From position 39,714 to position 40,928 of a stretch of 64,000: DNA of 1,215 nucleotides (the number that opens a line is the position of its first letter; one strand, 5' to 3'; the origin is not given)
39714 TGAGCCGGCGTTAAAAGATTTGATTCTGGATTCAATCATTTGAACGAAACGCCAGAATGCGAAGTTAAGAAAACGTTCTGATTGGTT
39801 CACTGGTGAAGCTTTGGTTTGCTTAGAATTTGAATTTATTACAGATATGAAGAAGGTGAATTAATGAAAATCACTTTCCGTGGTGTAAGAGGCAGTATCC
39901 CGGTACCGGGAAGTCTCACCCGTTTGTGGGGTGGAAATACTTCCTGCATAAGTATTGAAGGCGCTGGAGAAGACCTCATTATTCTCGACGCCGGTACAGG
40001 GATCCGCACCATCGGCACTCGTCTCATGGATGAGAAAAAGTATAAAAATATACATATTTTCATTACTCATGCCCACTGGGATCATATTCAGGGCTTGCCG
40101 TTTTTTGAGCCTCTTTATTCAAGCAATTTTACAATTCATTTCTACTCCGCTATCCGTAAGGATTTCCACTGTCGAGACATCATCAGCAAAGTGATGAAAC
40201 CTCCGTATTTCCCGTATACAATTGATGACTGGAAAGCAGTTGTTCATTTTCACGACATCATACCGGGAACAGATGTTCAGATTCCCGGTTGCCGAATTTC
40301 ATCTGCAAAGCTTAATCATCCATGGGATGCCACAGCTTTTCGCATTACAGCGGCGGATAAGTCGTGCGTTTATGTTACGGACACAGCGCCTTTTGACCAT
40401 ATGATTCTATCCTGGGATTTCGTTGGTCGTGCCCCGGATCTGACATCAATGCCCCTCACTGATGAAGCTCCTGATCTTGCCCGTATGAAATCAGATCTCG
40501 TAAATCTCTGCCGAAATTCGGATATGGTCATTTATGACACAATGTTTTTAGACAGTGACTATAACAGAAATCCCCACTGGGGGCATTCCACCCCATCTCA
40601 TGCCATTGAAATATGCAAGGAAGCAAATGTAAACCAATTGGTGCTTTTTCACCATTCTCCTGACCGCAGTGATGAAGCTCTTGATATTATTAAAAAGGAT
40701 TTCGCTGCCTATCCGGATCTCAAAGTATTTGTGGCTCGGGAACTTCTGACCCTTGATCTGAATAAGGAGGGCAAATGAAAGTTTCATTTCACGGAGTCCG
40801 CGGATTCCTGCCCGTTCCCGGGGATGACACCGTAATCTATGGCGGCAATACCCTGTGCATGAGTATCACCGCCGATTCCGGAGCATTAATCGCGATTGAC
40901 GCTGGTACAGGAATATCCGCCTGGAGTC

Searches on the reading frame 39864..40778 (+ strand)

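Call 6: search_protein_families(library=pfam, proteins=[window:39864-40778:+], max_evalue=0.01)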
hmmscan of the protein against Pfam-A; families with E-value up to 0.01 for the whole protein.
window:39864-40778:+ (304 aa): 2 families
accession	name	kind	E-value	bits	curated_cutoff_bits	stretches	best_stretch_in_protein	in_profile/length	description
PF12706.13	Lactamase_B_2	-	1.4e-20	74.2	27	2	39-182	3-151/200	Beta-lactamase superfamily domain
PF00753.33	Lactamase_B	-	1.2e-06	29.1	22.7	1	23-81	3-63/196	Metallo-beta-lactamase superfamily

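Call 10: search_protein_families(library=ncbifam, proteins=[window:39864-40778:+], max_evalue=0.01)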
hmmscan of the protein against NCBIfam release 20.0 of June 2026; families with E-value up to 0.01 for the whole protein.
window:39864-40778:+ (304 aa): 12 families
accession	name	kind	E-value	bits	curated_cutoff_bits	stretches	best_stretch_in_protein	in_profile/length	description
TIGR02651.1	RNase_Z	equivalog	1.9e-21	76.4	292.95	2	209-279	213-284/302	ribonuclease Z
NF000801.0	PRK00055.1-3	equivalog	8.8e-20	71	252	2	209-301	216-305/307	ribonuclease Z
NF041851.1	cyc_nuc_deg_phdiest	equivalog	2.3e-14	53.4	400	2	1-181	1-171/253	cyclic nucleotide-degrading phosphodiesterase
NF002558.0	PRK02126.1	subfamily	1.4e-10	40.7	315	1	210-276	259-325/345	ribonuclease Z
NF000805.0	PRK00055.2-3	equivalog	2.2e-09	37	416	1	211-301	214-302/307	ribonuclease Z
NF000800.0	PRK00055.1-1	equivalog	3.5e-08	32.8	398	1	211-276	218-283/305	ribonuclease Z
NF000804.0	PRK00055.2-1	equivalog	4.3e-08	32.6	402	1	211-301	214-301/306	ribonuclease Z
TIGR02650.1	RNase_Z_T_toga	equivalog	7e-07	28.7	507.05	0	38-78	20-56/277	ribonuclease Z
TIGR02649.1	true_RNase_BN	exception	0.00012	21.3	563.7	0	61-167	55-155/304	ribonuclease BN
NF041257.1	GntH_guanitoxin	equivalog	0.0011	17.9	333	0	27-79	32-85/374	guanitoxin biosynthesis MBL fold metallo-hydrolase GntH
TIGR03307.1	PhnP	equivalog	0.0022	17.4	272.25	0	29-175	39-164/249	phosphonate metabolism protein PhnP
TIGR03413.1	GSH_gloB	equivalog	0.0025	17.2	200.8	1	37-79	21-61/248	hydroxyacylglutathione hydrolase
